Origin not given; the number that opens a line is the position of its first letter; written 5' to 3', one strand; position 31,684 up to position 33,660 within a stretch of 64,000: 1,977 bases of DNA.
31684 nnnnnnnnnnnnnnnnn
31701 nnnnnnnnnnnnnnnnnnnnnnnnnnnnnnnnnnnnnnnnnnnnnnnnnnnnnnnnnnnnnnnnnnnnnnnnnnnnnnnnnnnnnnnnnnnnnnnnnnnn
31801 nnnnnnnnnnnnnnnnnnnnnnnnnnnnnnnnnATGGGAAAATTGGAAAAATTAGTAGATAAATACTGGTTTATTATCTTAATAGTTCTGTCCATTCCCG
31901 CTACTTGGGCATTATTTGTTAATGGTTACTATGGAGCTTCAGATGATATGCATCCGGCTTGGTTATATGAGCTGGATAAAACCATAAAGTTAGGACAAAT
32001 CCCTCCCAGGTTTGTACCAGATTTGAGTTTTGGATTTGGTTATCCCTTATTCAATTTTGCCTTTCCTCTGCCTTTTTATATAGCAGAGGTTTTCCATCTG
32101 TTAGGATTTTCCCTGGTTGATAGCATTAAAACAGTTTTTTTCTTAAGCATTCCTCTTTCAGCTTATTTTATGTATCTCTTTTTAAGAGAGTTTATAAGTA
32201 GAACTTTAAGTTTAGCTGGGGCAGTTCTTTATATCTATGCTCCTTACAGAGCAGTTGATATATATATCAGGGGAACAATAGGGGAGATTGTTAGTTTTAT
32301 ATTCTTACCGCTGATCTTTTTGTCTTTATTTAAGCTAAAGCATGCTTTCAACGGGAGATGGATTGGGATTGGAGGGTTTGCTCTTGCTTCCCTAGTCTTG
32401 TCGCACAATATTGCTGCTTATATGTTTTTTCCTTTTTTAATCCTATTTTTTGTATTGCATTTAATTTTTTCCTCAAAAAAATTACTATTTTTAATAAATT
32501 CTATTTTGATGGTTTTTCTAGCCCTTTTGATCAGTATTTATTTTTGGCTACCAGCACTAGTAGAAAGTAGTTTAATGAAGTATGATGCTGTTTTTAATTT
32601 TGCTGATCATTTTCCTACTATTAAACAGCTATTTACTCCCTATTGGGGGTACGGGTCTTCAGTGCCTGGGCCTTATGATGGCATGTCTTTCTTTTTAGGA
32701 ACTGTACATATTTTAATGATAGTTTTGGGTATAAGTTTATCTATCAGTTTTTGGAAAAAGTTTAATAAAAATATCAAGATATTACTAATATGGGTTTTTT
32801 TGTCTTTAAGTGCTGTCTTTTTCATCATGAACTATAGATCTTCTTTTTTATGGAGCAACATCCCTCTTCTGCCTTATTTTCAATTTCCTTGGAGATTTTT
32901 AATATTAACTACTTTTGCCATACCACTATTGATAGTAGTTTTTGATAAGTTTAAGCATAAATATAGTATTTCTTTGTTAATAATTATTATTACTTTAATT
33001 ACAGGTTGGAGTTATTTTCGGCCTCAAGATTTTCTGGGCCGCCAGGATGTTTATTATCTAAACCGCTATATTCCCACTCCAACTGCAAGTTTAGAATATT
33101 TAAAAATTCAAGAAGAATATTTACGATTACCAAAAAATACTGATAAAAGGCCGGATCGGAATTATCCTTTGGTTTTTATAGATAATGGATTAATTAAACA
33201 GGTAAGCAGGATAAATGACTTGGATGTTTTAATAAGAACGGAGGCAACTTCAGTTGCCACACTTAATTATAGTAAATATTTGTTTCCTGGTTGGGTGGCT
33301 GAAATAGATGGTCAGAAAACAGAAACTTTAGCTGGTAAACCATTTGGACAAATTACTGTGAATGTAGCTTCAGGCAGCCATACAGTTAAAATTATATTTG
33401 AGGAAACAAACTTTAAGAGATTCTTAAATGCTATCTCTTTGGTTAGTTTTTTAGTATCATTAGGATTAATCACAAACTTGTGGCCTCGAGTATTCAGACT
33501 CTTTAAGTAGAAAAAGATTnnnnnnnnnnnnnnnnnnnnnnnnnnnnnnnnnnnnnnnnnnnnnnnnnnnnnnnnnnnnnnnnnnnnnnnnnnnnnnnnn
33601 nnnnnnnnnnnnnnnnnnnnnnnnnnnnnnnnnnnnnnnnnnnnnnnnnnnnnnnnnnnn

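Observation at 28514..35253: Four tandem paralogs of an uncharacterised membrane-protein family with a conserved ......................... loop; one paralog has lost both cysteines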

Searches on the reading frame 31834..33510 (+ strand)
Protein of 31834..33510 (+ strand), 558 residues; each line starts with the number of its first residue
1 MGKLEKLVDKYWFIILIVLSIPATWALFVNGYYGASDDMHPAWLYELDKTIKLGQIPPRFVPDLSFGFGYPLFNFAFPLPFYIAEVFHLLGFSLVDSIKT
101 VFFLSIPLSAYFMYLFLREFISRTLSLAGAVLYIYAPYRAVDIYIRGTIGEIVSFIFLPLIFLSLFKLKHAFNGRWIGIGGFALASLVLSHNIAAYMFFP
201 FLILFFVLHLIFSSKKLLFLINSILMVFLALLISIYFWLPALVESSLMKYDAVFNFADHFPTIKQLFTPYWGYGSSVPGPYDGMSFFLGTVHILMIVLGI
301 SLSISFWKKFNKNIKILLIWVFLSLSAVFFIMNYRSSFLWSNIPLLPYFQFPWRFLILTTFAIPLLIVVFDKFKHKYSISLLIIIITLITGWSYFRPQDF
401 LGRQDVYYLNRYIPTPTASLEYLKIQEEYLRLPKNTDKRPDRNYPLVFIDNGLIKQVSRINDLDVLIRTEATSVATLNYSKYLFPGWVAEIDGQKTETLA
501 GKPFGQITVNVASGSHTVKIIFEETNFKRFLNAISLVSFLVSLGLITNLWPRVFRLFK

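Call 3: search_protein_families(library=pfam, proteins=[window:31834-33510:+], max_evalue=1)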
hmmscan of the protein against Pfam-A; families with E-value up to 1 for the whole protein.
window:31834-33510:+ (558 aa): 1 family
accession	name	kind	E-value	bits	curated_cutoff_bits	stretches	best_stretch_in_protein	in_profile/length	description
PF10131.15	PTPS_related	-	0.025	13.5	26.4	1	77-397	5-309/621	6-pyruvoyl-tetrahydropterin synthase related domain; membrane protein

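Call 4: search_protein_families(library=ncbifam, proteins=[window:31834-33510:+], max_evalue=1)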
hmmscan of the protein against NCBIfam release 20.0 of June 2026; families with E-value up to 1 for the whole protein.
window:31834-33510:+ (558 aa): 0 families

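Call 14: find_homologous_proteins(query=window:31834-33510:+, max_evalue=0.00001)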
Query window:31834-33510:+ (558 aa): 1544 proteins with E <= 0.00001 among 8000 candidates; the best 120 are listed.
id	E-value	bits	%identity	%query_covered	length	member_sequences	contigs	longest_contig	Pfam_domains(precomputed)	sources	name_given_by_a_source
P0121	0.0e+0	1231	100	100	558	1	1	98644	-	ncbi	-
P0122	1.4e-254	864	69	99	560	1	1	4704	-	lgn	-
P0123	1.8e-247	841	65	100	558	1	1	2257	-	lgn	-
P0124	1.4e-246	838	67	98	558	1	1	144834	-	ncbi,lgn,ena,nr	ncbi:MAG: Integral membrane protein-like protein [Microgenomates group bacterium Gr01-1014_7]|nr:MAG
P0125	2.1e-246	837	65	100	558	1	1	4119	-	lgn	-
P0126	3.9e-246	836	67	98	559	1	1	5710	-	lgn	-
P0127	4.0e-244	830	67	97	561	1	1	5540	-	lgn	-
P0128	3.6e-243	827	66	98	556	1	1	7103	-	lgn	-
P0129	5.5e-243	826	66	98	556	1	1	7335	-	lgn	-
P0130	2.0e-241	821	66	98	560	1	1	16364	-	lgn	-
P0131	5.3e-241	820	68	98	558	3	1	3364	-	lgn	-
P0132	5.7e-241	819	66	99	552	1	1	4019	PF10131.16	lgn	-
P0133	5.5e-240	816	66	98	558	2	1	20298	-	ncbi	-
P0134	2.3e-238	811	65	98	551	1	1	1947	-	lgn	-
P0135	4.2e-238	810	64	100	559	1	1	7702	-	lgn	-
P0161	1.8e-222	758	62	99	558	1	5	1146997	PF10131.16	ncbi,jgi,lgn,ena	jgi:hypothetical protein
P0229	6.3e-203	694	59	95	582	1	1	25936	PF10131.16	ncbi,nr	ncbi:MAG: hypothetical protein Q7S77_02325 [Candidatus Staskawiczbacteria bacterium]|nr:hypothetical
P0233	7.1e-202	690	57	98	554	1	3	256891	PF10131.16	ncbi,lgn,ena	ncbi:MAG: 6-pyruvoyl-tetrahydropterin synthase-related protein [Patescibacteria group bacterium]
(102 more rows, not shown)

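Call 16: find_encoding_contigs(protein=P0121, flank=10000, max_places=3)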
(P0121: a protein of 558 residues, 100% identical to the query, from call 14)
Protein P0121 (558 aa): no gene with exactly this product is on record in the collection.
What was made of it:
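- Tried and rejected: P3 is 100% identical to an unnamed NCBI protein on a 98.6-kb contig (call 14), but the look-up failed (call 16).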

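Call 29: find_related_loci(query=window:31834-33510:+, collection=genome_contigs, flank=10000)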
Query window:31834-33510:+ (558 aa) in genome_contigs; peptide patterns used: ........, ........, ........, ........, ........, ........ (x = any residue, [..] = any of these).
97 stretches matched a pattern; 1 encode a relative of the query (tblastn E <= 1e-3); 1 distinct loci.
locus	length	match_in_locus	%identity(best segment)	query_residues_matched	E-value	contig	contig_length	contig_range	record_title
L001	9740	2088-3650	50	22-539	7e-169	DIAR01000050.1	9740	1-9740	MAG TPA_asm: Candidatus Woesebacteria bacterium UBA5073 UBA5073_contig_55181, whole genome shotgun sequence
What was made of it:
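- Tried and rejected: The GTDB species-representative scan returned only one Woesebacteria locus (call 29).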

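Call 30: find_encoding_contigs(protein=P0161, flank=10000, max_places=2)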
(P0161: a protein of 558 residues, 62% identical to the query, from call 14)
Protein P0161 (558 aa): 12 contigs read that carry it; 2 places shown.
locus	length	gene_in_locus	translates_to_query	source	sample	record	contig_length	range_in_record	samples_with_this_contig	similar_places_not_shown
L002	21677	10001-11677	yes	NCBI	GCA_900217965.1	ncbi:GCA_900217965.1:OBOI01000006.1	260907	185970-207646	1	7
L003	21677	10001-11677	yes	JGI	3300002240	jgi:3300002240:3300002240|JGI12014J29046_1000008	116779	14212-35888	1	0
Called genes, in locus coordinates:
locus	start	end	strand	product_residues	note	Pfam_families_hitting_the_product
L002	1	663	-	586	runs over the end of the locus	PF02366:PMT (weak), PF13231:PMT_2 (weak)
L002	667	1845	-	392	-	-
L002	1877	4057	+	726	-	PF00535:Glycos_transf_2, PF02366:PMT, PF13231:PMT_2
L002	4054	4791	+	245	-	PF00535:Glycos_transf_2, PF10111:Glyco_tranf_2_2 (weak), PF13641:Glyco_tranf_2_3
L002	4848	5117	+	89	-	PF11373:DUF3175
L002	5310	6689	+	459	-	PF02366:PMT (weak), PF13231:PMT_2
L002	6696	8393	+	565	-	PF09586:YfhO (weak), PF10131:PTPS_related (weak)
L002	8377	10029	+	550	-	PF10131:PTPS_related, PF13231:PMT_2 (weak)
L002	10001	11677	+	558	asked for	PF10131:PTPS_related (weak)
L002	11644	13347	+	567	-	PF10131:PTPS_related (weak)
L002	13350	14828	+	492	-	PF01943:Polysacc_synt, PF13440:Polysacc_synt_3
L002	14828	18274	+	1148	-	-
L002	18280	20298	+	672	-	-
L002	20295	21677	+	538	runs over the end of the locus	PF13231:PMT_2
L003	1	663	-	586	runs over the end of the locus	PF02366:PMT (weak), PF13231:PMT_2 (weak)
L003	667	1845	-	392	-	-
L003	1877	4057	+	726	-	PF00535:Glycos_transf_2, PF02366:PMT, PF13231:PMT_2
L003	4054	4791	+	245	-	PF00535:Glycos_transf_2, PF10111:Glyco_tranf_2_2 (weak), PF13641:Glyco_tranf_2_3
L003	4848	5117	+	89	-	PF11373:DUF3175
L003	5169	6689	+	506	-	PF02366:PMT (weak), PF13231:PMT_2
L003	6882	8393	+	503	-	PF09586:YfhO (weak), PF10131:PTPS_related (weak)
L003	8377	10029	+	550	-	PF10131:PTPS_related, PF13231:PMT_2 (weak)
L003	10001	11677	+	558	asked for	PF10131:PTPS_related (weak)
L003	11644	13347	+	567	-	PF10131:PTPS_related (weak)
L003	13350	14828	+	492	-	PF01943:Polysacc_synt, PF13440:Polysacc_synt_3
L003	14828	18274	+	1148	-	-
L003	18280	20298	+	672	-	-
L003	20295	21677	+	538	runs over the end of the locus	PF13231:PMT_2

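Call 54: find_encoding_contigs(protein=P0229, flank=10000, max_places=1)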
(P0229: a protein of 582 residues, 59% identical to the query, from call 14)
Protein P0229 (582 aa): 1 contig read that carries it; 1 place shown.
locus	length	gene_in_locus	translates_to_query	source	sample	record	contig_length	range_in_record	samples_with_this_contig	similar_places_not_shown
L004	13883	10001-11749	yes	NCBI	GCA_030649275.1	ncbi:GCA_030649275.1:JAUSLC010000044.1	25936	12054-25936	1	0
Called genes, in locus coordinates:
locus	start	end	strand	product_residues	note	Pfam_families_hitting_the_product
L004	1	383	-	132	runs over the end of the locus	-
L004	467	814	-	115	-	-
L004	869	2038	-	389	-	PF13231:PMT_2 (weak), PF02366:PMT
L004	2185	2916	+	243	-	PF00535:Glycos_transf_2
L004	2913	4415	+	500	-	PF02366:PMT, PF13231:PMT_2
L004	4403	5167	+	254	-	PF00535:Glycos_transf_2, PF10111:Glyco_tranf_2_2 (weak)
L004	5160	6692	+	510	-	PF02366:PMT, PF13231:PMT_2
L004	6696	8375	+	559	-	-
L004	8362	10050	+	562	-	PF10131:PTPS_related, PF13231:PMT_2 (weak)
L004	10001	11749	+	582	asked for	PF10131:PTPS_related (faint)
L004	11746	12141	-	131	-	-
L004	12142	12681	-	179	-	PF13274:SocA_Panacea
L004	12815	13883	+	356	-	?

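Call 55: find_encoding_contigs(protein=P0233, flank=10000, max_places=1)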
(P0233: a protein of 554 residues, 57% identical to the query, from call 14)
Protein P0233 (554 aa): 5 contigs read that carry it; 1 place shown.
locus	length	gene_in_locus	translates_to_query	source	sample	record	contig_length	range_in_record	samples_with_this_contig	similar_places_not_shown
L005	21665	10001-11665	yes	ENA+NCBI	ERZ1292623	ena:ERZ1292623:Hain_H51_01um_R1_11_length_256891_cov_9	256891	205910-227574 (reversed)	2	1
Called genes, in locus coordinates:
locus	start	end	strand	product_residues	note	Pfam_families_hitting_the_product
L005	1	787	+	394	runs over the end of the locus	PF00535:Glycos_transf_2, PF04138:GtrA_DPMS_TM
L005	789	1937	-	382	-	-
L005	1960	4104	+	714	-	PF00535:Glycos_transf_2, PF10111:Glyco_tranf_2_2 (faint), PF13231:PMT_2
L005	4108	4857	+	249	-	PF00535:Glycos_transf_2, PF10111:Glyco_tranf_2_2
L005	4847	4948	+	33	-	-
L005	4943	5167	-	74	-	-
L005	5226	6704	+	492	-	PF02366:PMT (weak), PF13231:PMT_2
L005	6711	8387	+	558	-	PF10131:PTPS_related (weak)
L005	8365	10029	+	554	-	-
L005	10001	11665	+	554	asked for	PF10131:PTPS_related (weak)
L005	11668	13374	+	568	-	PF10131:PTPS_related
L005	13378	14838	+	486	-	PF01943:Polysacc_synt, PF13440:Polysacc_synt_3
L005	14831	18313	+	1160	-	-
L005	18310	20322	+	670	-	-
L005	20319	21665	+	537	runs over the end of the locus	PF13231:PMT_2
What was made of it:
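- The same flanking genes are present in L002, L003 and L005 (calls 30, 55).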

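Call 65: predict_structure(alignment_id=A4)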
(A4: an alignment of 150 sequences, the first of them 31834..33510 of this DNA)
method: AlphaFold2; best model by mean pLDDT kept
length: 558 residues; sequences in the alignment: 150
mean_pLDDT: 91.2   pTM: 0.92
mean pLDDT of the five models: 91.2, 90.6, 90.5, 89.4, 88.5
residues with pLDDT >= 90: 402; 70-90: 130; 50-70: 25; < 50: 1
segments of 3 or more residues with pLDDT < 50: none
pLDDT, mean of each block of 10 residues (from residue 1): 86 96 96 87 91 87 72 75 97 97 98 98 98 97 93 97 96 90 97 93 98 96 98 94 86 77 90 76 89 98 98 98 97 93 82 94 98 97 98 92 93 78 71 87 88 94 93 95 93 97 95 97 93 97 83 55
secondary structure, 60 per line:
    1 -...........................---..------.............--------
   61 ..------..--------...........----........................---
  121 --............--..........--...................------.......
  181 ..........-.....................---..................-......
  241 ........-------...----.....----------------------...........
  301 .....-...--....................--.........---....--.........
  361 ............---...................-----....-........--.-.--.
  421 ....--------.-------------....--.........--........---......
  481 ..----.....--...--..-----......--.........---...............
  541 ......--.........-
elements in order: H2-28 H40-52 H79-89 H94-117 H123-134 H137-146 H149-167 H174-190 H192-212 H216-233 H235-247 H263-267 H290-305 H312-331 H334-342 H346-349 H352-372 H376-394 E400-403 H405-412 H420-424 E447-450 E453-461 E464-471 E475-482 E487-491 E494-496 E506-511 E514-522 H526-546 H549-557

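Call 67: fold_search(model_id=the predicted structure, library=pdb)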
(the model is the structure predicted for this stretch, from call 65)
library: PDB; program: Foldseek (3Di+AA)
matches with E <= 10: 326; with E <= 0.001: 9
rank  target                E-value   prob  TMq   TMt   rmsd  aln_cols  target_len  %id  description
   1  6w98_A                1.9e-04  1.00  0.46  0.21   5.8       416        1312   12  Single-Particle Cryo-EM Structure of Arabinofuranosyltransferase AftD from Mycobacteria (released 2020-05-13)
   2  8pn9_A                2.0e-04  1.00  0.50  0.43   8.7       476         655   11  Structure of human oligosaccharyltransferase OST-A complex bound to NGI-1 (released 2024-05-08)
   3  6ftg_5                2.0e-04  1.00  0.47  0.41  10.0       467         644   14  Subtomogram average of OST-containing ribosome-translocon complexes from canine rough microsomal membranes (released 2018-03-21)
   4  8age_A                2.3e-04  1.00  0.48  0.42   6.6       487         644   12  Structure of yeast oligosaccharylransferase complex with acceptor peptide bound (released 2022-12-07)
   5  3wak                  2.5e-04  1.00  0.42  0.29  10.6       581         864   14  Crystal structure of the Archaeoglobus fulgidus oligosaccharyltransferase (O29867_ARCFU) in the apo form (released 2013-10-30)
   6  7oci_F                4.2e-04  1.00  0.44  0.39  10.0       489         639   14  Cryo-EM structure of yeast Ost6p containing oligosaccharyltransferase complex (released 2022-02-16)
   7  6s7o_A                4.4e-04  1.00  0.47  0.41  12.8       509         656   14  Cryo-EM structure of human oligosaccharyltransferase complex OST-A (released 2019-12-18)
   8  8agb_A                6.3e-04  1.00  0.45  0.40  12.4       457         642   12  Structure of yeast oligosaccharylransferase complex with lipid-linked oligosaccharide bound (released 2022-12-07)
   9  6gxc_A                7.5e-04  1.00  0.43  0.35   7.8       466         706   14  Bacterial oligosaccharyltransferase PglB in complex with an inhibitory peptide and a reactive lipid-linked oligosaccha (released 2018-11-14)
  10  9n9j_I                1.1e-03  1.00  0.42  0.34  11.6       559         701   12  Structure of a GRP94 folding intermediate engaged with a CCDC134- and FKBP11-bound secretory translocon (released 2025-11-19)
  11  6wby                  1.2e-03  1.00  0.47  0.23  19.5       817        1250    9  Single-Particle Cryo-EM Structure of Arabinofuranosyltransferase AftD from Mycobacteria, Mutant R1389S Class 2 (released 2020-05-13)
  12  8b6l_I                1.2e-03  1.00  0.38  0.31  20.4       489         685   14  Subtomogram average of the human Sec61-TRAP-OSTA-translocon (released 2022-12-07)
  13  5f15                  1.7e-03  1.00  0.36  0.37   8.9       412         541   10  Crystal Structure of ArnT from Cupriavidus metallidurans bound to Undecaprenyl phosphate (released 2016-02-17)
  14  5ezm                  1.8e-03  1.00  0.34  0.36  10.0       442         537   11  Crystal Structure of ArnT from Cupriavidus metallidurans in the apo state (released 2016-02-17)
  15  7e9s_A                2.0e-03  1.00  0.40  0.28  10.3       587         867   12  Archaeal oligosaccharyltransferase AglB from Archaeoglobus fulgidus in complex with an inhibitory peptide and a dolich (released 2021-09-08)
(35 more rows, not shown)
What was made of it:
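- The model is as confident as that of P2 and has the same GT-C hits (calls 65, 67).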
